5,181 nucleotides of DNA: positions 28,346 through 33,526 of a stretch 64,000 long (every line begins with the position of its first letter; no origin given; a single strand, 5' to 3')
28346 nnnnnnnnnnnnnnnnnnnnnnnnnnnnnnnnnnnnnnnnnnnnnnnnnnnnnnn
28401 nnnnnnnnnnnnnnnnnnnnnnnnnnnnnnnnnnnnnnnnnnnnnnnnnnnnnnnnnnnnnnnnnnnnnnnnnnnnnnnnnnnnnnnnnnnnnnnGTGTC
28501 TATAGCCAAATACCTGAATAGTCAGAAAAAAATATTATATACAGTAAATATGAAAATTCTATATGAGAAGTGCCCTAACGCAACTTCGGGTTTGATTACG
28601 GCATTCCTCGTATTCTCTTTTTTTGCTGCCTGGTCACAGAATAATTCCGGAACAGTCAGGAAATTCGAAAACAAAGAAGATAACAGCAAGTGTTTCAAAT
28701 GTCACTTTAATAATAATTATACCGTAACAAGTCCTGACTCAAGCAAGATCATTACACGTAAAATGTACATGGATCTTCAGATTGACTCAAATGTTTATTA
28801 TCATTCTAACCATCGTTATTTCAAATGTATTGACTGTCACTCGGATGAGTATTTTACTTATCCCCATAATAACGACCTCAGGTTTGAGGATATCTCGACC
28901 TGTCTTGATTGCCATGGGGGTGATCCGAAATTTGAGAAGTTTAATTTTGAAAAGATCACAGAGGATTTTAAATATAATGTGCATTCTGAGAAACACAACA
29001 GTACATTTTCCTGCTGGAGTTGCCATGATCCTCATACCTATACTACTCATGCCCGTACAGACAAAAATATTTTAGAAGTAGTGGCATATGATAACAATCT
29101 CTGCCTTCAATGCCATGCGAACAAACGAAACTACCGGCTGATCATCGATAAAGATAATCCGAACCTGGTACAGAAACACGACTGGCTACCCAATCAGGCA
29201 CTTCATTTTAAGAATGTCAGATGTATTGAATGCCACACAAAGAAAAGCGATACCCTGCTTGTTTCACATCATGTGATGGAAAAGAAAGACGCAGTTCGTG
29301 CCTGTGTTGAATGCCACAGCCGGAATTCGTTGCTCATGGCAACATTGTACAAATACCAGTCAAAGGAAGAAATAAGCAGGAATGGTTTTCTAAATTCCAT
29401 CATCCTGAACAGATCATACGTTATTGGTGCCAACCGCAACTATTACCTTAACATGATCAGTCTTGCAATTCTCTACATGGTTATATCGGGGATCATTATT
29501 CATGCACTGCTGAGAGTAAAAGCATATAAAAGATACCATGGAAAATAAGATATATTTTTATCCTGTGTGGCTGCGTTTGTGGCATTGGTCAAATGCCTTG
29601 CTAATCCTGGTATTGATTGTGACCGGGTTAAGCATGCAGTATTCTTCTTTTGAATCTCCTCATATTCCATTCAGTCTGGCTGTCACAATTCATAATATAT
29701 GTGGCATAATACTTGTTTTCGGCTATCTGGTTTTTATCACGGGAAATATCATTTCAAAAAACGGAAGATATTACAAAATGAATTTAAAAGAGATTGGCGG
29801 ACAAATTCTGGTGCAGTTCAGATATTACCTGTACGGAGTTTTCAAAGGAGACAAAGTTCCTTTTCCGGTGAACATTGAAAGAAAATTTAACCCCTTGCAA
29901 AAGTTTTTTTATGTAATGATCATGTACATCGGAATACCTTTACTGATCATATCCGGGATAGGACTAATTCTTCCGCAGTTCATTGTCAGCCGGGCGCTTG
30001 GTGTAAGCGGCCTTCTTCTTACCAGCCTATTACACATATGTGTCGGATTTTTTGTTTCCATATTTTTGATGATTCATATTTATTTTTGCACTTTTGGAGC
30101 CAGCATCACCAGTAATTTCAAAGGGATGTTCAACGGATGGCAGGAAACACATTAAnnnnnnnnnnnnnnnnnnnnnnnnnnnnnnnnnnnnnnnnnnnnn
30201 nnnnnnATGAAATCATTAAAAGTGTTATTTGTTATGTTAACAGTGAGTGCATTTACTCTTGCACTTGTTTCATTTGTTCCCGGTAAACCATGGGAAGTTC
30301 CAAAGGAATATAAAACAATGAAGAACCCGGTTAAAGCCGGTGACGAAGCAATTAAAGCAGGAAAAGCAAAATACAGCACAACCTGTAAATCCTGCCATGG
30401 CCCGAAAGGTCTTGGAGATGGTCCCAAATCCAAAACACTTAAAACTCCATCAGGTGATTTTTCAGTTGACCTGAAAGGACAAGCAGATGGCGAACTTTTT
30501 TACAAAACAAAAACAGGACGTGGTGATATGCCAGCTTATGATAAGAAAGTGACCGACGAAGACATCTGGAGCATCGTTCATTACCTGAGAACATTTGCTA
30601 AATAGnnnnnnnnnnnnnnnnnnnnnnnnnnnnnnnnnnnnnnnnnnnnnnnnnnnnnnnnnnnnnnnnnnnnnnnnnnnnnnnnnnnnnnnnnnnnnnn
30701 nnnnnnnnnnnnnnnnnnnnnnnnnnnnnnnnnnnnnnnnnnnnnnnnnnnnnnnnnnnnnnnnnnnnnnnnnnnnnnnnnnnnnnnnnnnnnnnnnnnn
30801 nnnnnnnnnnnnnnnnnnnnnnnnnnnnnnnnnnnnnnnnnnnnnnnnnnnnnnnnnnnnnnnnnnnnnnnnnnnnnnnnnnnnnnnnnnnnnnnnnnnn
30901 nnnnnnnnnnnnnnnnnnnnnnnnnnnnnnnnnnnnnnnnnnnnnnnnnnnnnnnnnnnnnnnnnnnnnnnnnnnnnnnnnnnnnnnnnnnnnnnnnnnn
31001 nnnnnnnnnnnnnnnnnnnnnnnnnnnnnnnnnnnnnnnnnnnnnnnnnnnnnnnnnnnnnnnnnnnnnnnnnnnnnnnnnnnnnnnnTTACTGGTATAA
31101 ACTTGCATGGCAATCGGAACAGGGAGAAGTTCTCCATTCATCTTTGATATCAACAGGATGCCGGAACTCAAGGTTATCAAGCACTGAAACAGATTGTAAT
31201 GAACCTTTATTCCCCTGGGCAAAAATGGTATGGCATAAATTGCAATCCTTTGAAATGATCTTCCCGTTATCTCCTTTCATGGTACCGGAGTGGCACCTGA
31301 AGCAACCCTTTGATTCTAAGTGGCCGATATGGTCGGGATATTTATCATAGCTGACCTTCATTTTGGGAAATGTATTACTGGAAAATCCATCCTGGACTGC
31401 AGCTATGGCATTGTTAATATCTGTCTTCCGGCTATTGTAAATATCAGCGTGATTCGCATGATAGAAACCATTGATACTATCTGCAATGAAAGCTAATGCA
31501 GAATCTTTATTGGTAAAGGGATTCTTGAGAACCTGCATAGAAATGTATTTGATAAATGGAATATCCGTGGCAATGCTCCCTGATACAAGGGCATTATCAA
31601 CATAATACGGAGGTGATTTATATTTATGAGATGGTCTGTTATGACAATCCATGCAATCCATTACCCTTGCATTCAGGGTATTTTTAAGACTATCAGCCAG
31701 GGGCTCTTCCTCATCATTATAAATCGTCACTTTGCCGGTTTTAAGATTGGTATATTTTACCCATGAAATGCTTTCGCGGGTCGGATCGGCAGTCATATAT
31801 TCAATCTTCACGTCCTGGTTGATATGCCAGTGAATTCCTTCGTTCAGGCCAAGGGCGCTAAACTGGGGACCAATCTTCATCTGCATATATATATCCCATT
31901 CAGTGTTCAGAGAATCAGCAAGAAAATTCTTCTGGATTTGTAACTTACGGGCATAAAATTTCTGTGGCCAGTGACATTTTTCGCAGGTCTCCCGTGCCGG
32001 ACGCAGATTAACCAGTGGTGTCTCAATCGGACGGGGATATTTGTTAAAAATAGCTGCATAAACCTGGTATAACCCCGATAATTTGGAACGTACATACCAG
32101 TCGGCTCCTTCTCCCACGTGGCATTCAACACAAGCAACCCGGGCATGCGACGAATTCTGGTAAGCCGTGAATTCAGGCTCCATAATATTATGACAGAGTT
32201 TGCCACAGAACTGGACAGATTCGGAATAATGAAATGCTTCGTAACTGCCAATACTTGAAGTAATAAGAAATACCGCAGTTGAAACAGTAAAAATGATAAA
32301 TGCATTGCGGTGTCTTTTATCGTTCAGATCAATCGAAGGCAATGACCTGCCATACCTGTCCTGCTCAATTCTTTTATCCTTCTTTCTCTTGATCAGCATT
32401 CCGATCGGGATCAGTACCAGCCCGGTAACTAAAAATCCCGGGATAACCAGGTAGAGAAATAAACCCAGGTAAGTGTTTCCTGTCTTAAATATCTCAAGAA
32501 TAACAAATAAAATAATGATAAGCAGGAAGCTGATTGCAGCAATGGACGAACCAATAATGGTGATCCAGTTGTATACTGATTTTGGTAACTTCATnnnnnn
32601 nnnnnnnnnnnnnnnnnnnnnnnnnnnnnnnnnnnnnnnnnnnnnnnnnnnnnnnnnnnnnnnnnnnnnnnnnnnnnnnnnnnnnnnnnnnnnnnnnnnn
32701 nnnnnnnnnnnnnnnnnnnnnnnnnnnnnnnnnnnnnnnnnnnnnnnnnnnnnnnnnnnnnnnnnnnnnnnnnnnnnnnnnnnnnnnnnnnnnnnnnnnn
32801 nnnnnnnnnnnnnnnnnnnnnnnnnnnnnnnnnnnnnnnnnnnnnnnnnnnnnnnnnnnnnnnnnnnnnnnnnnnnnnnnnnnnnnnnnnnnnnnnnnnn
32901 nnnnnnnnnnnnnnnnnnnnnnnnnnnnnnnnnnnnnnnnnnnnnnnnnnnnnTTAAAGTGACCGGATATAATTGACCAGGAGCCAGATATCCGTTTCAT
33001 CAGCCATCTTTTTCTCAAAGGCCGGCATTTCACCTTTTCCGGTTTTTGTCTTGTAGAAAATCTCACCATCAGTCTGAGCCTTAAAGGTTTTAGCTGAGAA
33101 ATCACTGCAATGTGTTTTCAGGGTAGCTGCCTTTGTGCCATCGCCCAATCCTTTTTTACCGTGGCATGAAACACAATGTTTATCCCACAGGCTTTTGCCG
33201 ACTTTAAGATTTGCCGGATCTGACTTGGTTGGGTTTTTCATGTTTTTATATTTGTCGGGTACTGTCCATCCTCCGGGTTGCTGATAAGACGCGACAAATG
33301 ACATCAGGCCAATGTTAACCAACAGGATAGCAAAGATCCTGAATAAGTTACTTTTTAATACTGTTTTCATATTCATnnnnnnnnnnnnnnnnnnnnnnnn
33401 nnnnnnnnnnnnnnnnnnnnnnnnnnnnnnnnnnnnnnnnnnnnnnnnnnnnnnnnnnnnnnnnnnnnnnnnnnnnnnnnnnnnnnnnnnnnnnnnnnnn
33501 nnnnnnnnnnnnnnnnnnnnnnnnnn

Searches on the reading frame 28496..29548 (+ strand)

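Call 3: search_protein_families(library=pfam, proteins=[window:28496-29548:+], max_evalue=0.01)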
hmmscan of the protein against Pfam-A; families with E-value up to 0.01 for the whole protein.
window:28496-29548:+ (350 aa): 5 families
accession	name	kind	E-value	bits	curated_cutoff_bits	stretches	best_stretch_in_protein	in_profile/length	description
PF14522.11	Cytochrome_C7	-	9.8e-10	38.6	24.8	2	103-147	5-55/67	Cytochrome c7 and related cytochrome c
PF14537.11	Cytochrom_c3_2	-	1.3e-09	38.8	25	1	107-207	5-78/79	Cytochrome c3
PF09699.15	Paired_CXXCH_1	-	3e-08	33.7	20.6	1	172-211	8-40/41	Doubled CXXCH motif (Paired_CXXCH_1)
PF02085.21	Cytochrom_CIII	-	2.3e-06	28.3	22.9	1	99-198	21-92/101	Class III cytochrome C family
PF22678.1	Cytochrom_c_NrfB-like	-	0.0043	17.9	27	0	103-145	28-70/89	Cytochrome c-type protein NrfB-like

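Call 4: search_protein_families(library=ncbifam, proteins=[window:28496-29548:+], max_evalue=0.01)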
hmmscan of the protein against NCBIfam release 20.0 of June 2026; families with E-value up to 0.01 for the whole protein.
window:28496-29548:+ (350 aa): 6 families
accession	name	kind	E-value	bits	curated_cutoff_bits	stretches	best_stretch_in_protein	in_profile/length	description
NF008659.0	PRK11659.1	equivalog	3.9e-06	26.7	184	0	134-277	47-170/188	cytochrome c nitrite reductase pentaheme subunit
TIGR04257.1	nanowire_3heme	domain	5.1e-06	26.6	40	0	235-277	18-61/75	c(7)-type cytochrome triheme domain-containing protein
TIGR03146.1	cyt_nit_nrfB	equivalog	0.0015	18.8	166.6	0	133-276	11-143/145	cytochrome c nitrite reductase pentaheme subunit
TIGR01905.1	paired_CXXCH_1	subfamily_domain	0.0022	17.9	25.2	1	172-210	8-39/41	doubled CXXCH domain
TIGR03153.1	cytochr_NrfH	equivalog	0.0035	17.4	134.2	0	241-276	103-135/138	cytochrome c nitrite reductase small subunit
NF008609.0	PRK11586.1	equivalog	0.0079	16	230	0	60-118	77-130/149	nitrate reductase cytochrome c-type subunit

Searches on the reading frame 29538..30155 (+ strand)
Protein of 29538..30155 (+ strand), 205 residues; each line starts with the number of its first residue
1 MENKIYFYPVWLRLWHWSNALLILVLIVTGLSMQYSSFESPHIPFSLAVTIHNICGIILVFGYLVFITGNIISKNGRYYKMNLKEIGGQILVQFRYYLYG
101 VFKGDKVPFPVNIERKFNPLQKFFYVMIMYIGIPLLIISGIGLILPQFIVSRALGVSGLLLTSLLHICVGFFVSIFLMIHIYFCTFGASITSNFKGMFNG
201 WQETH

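Call 3: search_protein_families(library=pfam, proteins=[window:29538-30155:+], max_evalue=0.01)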
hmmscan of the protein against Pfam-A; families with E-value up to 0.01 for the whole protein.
window:29538-30155:+ (205 aa): 1 family
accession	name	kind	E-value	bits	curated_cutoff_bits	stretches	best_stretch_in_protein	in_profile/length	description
PF01292.26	Ni_hydr_CYTB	-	8.7e-24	84.7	30.1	1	8-200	2-179/179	Prokaryotic cytochrome b561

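Call 4: search_protein_families(library=ncbifam, proteins=[window:29538-30155:+], max_evalue=0.01)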
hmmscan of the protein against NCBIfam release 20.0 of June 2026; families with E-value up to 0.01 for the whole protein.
window:29538-30155:+ (205 aa): 3 families
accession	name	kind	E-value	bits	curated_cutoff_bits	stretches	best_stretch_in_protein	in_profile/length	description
NF011582.1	PRK15006.1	equivalog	9.4e-51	172.8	204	1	2-202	53-246/248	thiosulfate reductase cytochrome B subunit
TIGR01583.1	formate-DH-gamm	equivalog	4.7e-12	46.3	115.85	1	4-203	1-186/204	formate dehydrogenase subunit gamma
TIGR02125.1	CytB-hydogenase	equivalog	2.1e-11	43.7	121.5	1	7-203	2-209/212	Ni/Fe-hydrogenase, b-type cytochrome subunit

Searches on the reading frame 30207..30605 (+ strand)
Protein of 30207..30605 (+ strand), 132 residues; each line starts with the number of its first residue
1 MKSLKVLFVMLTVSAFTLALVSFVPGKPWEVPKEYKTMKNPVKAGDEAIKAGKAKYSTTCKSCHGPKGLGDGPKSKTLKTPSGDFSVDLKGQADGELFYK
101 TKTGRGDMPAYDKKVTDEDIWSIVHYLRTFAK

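Call 3: search_protein_families(library=pfam, proteins=[window:30207-30605:+], max_evalue=0.01)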
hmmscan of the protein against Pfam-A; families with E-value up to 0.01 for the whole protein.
window:30207-30605:+ (132 aa): 2 families
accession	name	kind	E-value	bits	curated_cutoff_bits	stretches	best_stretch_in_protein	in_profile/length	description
PF13442.11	Cytochrome_CBB3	-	2.2e-13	50.8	27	1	48-127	2-68/68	Cytochrome C oxidase, cbb3-type, subunit III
PF00034.26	Cytochrom_C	-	2.8e-11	45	21.3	1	49-129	1-88/90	Cytochrome c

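Call 4: search_protein_families(library=ncbifam, proteins=[window:30207-30605:+], max_evalue=0.01)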
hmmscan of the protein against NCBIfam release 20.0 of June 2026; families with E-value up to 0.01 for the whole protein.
window:30207-30605:+ (132 aa): 9 families
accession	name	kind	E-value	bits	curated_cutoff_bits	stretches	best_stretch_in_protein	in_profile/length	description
NF011054.0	PRK14486.1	equivalog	1.1e-10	41.6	447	1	30-129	196-289/294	putative bifunctional cbb3-type cytochrome c oxidase subunit II/cytochrome c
TIGR04494.1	c550_PedF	equivalog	3.1e-08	33.6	122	1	37-130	38-130/133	cytochrome c-550 PedF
NF050122.1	bc1_QcrC_actin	exception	4e-07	29.6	200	1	26-70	19-62/253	cytochrome bc1 complex diheme cytochrome c subunit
NF033864.1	cytochrome579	equivalog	1.3e-06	28.3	280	1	8-129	8-138/179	cytochrome 579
TIGR00782.1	ccoP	equivalog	3.4e-06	26.6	179.95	1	44-129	198-280/285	cytochrome-c oxidase, cbb3-type subunit III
NF045930.1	Cytc6PetJCyano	equivalog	6.2e-06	26.1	135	1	39-127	20-102/110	cytochrome c6 PetJ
TIGR03872.1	cytochrome_MoxG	equivalog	0.00014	22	147.8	1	34-129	29-120/133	cytochrome c(L), periplasmic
NF045773.1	cytochro_C550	exception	0.0023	17.9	125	1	12-126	11-115/118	cytochrome c550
NF045774.1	cytochro_C551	exception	0.004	17.1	118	0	41-128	31-107/110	cytochrome c551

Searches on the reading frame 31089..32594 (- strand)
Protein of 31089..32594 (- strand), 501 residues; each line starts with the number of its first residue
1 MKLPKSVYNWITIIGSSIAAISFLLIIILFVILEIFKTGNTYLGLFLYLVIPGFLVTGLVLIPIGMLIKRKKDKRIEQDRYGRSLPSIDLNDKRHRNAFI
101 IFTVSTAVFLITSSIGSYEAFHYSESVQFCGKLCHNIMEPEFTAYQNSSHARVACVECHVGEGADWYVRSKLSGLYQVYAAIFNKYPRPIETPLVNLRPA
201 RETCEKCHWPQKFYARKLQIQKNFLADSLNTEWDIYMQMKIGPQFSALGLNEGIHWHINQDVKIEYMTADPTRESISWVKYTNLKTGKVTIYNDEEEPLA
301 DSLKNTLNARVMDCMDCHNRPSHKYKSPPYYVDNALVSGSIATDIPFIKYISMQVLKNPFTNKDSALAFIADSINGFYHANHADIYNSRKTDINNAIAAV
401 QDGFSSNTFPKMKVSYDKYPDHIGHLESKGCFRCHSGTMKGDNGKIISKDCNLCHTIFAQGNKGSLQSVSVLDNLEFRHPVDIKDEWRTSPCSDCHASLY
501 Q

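Call 3: search_protein_families(library=pfam, proteins=[window:31089-32594:-], max_evalue=0.01)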
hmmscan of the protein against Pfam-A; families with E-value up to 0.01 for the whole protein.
window:31089-32594:- (501 aa): 5 families
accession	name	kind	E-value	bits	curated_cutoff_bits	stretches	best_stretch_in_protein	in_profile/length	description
PF03264.19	Cytochrom_NNT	-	2.2e-10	41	24.1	1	98-186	7-99/174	NapC/NirT cytochrome c family, N-terminal region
PF14522.11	Cytochrome_C7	-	1.2e-08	35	24.8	0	422-456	5-67/67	Cytochrome c7 and related cytochrome c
PF14537.11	Cytochrom_c3_2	-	2.6e-06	28.2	25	1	427-497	4-65/79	Cytochrome c3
PF02085.21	Cytochrom_CIII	-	0.00028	21.6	22.9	0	124-161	43-84/101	Class III cytochrome C family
PF22113.1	Mtrc-MtrF_II-IV_dom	-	0.005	16.8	30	0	150-221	79-139/176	Outer membrane cytochrome MtrC/MtrF-like, domains II/IV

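Call 4: search_protein_families(library=ncbifam, proteins=[window:31089-32594:-], max_evalue=0.01)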
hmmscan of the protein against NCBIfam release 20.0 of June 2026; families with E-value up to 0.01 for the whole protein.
window:31089-32594:- (501 aa): 2 families
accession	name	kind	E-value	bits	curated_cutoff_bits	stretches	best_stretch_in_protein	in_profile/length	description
TIGR03153.1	cytochr_NrfH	equivalog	1e-12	48.3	134.2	1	107-209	9-110/138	cytochrome c nitrite reductase small subunit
TIGR02162.1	torC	equivalog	1.7e-05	24.3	478.2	1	128-187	45-109/387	pentaheme c-type cytochrome TorC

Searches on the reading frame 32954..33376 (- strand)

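Call 3: search_protein_families(library=pfam, proteins=[window:32954-33376:-], max_evalue=0.01)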
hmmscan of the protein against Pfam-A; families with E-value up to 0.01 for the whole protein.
window:32954-33376:- (140 aa): 2 families
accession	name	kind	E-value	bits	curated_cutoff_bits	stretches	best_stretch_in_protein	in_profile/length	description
PF13442.11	Cytochrome_CBB3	-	7e-13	49.1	27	1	56-137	2-68/68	Cytochrome C oxidase, cbb3-type, subunit III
PF00034.26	Cytochrom_C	-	4.4e-09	38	21.3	1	60-140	4-89/90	Cytochrome c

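Call 4: search_protein_families(library=ncbifam, proteins=[window:32954-33376:-], max_evalue=0.01)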
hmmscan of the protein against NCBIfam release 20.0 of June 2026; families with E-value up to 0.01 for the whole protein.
window:32954-33376:- (140 aa): 10 families
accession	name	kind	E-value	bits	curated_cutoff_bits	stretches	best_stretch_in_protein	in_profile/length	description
NF011054.0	PRK14486.1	equivalog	6.2e-11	42.3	447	1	44-139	202-289/294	putative bifunctional cbb3-type cytochrome c oxidase subunit II/cytochrome c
TIGR00782.1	ccoP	equivalog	4.2e-08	32.8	179.95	1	49-140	195-281/285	cytochrome-c oxidase, cbb3-type subunit III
NF050122.1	bc1_QcrC_actin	exception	1.2e-06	28.1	200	1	46-80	30-64/253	cytochrome bc1 complex diheme cytochrome c subunit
NF045930.1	Cytc6PetJCyano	equivalog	1.4e-06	28.2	135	1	54-133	25-98/110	cytochrome c6 PetJ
TIGR04494.1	c550_PedF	equivalog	5e-06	26.5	122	1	46-139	39-129/133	cytochrome c-550 PedF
NF033864.1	cytochrome579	equivalog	9.7e-06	25.4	280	1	44-120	36-115/179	cytochrome 579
NF045773.1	cytochro_C550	exception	0.00012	22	125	1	15-125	10-107/118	cytochrome c550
NF045774.1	cytochro_C551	exception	0.00083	19.3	118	1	47-121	29-93/110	cytochrome c551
TIGR03872.1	cytochrome_MoxG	equivalog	0.0059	16.8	147.8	1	46-78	33-65/133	cytochrome c(L), periplasmic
NF040606.1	CytoC_perox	subfamily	0.0071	15.6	150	1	51-122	292-357/524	di-heme-cytochrome C peroxidase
